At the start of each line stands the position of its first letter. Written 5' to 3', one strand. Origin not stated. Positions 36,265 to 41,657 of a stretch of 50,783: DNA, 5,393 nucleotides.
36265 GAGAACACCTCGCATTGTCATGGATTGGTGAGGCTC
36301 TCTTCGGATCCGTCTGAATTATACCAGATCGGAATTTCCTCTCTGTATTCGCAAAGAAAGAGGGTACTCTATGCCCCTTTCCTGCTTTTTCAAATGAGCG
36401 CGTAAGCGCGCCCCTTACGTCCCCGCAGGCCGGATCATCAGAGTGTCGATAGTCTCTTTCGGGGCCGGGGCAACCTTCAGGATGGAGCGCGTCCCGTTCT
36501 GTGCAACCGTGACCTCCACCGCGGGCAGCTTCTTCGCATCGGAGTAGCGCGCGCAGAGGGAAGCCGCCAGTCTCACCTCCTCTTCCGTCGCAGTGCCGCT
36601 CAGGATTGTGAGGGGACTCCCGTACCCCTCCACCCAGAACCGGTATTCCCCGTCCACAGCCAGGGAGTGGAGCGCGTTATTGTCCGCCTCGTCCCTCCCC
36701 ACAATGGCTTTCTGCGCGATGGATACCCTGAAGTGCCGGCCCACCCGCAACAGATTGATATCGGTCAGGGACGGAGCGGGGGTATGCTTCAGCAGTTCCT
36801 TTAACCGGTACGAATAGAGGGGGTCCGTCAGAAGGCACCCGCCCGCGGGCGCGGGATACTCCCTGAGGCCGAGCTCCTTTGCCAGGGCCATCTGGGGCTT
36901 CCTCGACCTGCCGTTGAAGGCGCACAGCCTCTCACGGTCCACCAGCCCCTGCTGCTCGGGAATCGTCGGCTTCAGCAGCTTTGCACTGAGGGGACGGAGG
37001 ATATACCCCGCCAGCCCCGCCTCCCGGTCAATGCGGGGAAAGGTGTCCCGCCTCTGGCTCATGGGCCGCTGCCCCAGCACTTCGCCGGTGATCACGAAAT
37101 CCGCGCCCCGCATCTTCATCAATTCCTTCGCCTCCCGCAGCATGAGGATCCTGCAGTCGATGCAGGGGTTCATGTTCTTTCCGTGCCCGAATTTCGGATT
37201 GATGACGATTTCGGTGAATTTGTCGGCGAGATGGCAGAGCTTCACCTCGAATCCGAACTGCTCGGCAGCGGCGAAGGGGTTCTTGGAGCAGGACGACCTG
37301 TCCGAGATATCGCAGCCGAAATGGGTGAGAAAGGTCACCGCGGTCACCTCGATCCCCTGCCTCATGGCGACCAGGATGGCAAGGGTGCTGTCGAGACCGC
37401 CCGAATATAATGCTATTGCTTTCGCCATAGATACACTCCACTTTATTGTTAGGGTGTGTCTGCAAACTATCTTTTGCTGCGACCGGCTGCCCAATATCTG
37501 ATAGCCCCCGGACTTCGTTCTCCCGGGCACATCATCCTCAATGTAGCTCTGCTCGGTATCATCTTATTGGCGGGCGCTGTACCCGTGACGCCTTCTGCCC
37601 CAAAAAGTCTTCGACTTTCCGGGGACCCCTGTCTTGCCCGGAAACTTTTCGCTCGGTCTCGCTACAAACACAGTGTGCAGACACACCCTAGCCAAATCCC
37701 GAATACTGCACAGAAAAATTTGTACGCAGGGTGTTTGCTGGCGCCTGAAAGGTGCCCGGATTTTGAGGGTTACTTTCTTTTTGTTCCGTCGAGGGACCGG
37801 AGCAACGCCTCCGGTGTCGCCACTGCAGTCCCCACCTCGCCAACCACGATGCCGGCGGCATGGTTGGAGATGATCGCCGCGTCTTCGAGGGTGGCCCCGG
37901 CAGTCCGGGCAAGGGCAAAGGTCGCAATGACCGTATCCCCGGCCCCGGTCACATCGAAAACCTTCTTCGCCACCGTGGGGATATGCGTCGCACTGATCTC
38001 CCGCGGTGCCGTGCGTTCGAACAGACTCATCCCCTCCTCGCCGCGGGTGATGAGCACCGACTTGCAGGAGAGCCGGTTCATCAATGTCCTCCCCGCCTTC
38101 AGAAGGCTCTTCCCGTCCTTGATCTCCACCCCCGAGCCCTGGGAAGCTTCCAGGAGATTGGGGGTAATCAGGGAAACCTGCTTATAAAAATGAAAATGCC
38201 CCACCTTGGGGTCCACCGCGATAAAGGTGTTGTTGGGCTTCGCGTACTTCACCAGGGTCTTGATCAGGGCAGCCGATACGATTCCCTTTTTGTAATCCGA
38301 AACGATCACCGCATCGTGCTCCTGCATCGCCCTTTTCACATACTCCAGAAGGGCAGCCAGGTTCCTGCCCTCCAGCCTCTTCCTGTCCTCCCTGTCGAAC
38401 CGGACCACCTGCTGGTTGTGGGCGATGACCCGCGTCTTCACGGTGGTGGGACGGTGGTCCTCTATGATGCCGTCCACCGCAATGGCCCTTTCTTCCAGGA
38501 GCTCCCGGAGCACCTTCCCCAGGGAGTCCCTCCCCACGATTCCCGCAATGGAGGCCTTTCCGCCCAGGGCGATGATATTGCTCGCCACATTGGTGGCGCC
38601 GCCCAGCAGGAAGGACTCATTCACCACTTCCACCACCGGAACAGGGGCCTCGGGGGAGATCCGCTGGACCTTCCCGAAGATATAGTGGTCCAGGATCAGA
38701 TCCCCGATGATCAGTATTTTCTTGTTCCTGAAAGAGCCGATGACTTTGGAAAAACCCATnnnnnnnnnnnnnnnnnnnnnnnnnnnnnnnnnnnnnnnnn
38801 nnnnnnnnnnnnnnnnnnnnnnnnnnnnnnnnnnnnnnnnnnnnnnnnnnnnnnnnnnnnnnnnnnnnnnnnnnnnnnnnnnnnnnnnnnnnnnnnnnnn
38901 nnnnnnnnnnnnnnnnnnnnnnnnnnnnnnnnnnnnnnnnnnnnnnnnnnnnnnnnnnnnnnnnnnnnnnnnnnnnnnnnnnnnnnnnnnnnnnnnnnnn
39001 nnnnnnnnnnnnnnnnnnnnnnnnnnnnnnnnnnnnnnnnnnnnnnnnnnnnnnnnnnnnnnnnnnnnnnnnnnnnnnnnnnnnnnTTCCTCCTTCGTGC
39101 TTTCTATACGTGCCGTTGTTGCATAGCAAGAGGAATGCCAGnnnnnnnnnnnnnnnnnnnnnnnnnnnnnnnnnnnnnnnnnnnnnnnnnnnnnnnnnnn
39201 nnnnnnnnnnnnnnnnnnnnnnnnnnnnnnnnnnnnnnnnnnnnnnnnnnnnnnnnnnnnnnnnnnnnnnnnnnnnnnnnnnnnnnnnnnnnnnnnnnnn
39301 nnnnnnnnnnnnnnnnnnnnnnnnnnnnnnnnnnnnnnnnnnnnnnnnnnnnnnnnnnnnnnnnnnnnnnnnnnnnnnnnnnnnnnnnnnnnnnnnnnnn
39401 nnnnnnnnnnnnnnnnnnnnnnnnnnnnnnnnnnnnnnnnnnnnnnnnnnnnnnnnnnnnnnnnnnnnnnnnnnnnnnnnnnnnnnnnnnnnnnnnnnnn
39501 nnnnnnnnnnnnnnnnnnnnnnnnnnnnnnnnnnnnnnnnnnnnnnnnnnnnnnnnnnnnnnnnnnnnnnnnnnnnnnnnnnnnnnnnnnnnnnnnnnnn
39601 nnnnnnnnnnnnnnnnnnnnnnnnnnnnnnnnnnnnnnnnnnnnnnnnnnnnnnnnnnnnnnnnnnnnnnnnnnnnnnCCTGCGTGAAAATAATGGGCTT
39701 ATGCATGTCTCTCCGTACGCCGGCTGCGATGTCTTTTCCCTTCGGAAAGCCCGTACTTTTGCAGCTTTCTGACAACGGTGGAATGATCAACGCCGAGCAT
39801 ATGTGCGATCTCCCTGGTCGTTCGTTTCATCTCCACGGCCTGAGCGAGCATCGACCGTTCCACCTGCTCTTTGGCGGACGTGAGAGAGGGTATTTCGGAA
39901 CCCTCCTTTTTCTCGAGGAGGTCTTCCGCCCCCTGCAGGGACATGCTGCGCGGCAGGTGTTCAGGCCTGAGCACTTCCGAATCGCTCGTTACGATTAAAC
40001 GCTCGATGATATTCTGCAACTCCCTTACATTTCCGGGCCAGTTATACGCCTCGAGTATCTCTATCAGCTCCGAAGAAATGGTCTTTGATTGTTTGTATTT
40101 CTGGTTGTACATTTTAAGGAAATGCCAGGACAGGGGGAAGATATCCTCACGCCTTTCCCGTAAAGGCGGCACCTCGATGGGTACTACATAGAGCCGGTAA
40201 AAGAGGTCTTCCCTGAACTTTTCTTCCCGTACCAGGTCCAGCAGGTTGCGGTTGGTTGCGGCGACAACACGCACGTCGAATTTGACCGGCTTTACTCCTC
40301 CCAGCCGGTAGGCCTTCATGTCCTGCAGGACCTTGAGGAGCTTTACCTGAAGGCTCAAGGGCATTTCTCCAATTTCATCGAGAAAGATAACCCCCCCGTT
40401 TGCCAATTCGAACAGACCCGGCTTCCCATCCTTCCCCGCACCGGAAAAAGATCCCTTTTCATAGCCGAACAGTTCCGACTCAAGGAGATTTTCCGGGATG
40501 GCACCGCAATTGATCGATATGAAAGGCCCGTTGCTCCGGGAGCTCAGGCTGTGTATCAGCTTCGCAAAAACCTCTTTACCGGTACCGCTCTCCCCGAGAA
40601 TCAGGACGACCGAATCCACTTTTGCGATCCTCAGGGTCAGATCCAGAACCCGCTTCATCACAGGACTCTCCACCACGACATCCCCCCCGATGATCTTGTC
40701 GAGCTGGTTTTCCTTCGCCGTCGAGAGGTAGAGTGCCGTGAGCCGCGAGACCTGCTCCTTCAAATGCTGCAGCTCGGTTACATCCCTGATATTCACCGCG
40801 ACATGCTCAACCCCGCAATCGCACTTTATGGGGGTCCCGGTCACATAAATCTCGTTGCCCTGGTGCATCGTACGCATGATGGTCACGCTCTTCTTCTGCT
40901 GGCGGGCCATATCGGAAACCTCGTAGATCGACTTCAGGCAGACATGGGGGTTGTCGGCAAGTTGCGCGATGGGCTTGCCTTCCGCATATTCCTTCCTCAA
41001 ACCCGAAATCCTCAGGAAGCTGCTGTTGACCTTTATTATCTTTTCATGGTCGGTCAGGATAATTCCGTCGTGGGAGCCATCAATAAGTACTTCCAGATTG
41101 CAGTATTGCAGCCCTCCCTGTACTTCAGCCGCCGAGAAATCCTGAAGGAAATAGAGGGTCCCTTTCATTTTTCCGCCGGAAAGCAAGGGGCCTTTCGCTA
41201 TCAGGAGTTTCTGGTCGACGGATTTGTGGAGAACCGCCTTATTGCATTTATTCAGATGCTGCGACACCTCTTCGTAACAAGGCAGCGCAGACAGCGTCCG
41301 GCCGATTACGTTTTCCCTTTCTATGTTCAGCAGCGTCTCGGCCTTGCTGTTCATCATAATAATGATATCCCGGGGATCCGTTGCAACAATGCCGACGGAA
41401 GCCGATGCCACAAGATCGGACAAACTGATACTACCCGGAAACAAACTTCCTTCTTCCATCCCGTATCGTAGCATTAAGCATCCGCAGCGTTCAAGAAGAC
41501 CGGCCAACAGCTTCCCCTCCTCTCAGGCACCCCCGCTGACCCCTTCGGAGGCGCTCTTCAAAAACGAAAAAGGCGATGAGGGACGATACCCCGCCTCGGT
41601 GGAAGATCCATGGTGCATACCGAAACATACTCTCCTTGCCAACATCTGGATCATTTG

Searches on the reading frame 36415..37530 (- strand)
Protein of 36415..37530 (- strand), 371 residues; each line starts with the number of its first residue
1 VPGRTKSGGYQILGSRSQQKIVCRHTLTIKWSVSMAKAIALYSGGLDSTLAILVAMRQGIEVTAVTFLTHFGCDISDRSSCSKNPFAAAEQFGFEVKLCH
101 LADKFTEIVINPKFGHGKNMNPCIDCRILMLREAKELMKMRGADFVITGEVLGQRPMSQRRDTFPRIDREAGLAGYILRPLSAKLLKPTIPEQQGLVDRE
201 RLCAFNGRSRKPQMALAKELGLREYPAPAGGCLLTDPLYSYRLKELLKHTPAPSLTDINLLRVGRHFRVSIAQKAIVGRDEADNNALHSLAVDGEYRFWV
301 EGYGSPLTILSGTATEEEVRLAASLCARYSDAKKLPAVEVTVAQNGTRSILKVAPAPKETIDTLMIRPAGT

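Call 51: search_protein_families(library=pfam, proteins=[window:36415-37530:-], max_evalue=0.00001)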
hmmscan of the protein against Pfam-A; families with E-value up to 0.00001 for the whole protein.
window:36415-37530:- (371 aa): 3 families
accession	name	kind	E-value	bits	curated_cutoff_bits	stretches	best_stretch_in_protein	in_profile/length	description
PF18297.6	NFACT-R_2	-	6.2e-22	78.2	26.9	1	264-363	1-102/104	NFACT protein RNA binding domain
PF02568.20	ThiI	-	3.1e-11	43.7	20.5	1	36-181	4-144/197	Thiamine biosynthesis protein (ThiI)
PF03054.22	tRNA_Me_trans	-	1.2e-07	32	20.6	1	38-150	3-126/202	tRNA methyl transferase HUP domain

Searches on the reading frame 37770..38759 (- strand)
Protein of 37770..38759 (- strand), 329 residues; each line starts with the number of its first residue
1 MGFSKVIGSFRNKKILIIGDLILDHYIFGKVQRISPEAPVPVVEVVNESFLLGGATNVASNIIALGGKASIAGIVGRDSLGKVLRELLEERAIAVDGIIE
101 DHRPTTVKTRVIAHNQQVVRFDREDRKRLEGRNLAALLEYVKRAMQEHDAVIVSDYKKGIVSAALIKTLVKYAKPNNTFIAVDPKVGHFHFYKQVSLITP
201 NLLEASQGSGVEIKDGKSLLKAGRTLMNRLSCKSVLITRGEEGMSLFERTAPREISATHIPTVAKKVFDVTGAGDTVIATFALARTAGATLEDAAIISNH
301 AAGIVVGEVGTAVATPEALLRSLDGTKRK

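Call 51: search_protein_families(library=pfam, proteins=[window:37770-38759:-], max_evalue=0.00001)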
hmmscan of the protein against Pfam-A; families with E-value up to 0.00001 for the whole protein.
window:37770-38759:- (329 aa): 2 families
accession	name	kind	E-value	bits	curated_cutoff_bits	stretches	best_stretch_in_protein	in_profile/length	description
PF00294.29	PfkB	-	2.6e-38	132.5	25.8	1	13-316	2-300/302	pfkB family carbohydrate kinase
PF08543.17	Phos_pyr_kin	-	1.8e-07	31.2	27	1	191-295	116-221/246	Phosphomethylpyrimidine kinase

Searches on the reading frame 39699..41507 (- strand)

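Call 52: search_protein_families(library=pfam, proteins=[window:39699-41507:-], max_evalue=0.00001)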
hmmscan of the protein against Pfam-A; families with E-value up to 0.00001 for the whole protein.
window:39699-41507:- (602 aa): 9 families
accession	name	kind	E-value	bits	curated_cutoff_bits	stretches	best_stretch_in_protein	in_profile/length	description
PF00158.32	Sigma54_activat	-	2e-67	226.5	20.2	1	278-445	2-168/168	Sigma-54 interaction domain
PF25601.1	AAA_lid_14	-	1.3e-25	89.5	27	1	450-526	1-78/87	AAA+ ATPase lid domain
PF14532.12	Sigma54_activ_2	-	4.8e-17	62.9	25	1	293-449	16-138/138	Sigma-54 interaction domain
PF13426.13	PAS_9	-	5.4e-14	52.8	27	1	147-245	2-103/103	PAS domain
PF00989.32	PAS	-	8.7e-13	48.7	22.6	0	32-74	6-48/113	PAS fold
PF13188.13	PAS_8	-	9.9e-12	44.8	21.8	0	138-190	3-53/65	PAS domain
PF18024.7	HTH_50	-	1.1e-09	38.2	27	1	547-588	9-50/50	Helix-turn-helix domain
PF07728.20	AAA_5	-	3.5e-07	30.8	22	1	301-421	2-124/139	AAA domain (dynein-related subfamily)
PF00004.35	AAA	-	8.7e-06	26.6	21.2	0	301-438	1-125/131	ATPase family associated with various cellular activities (AAA)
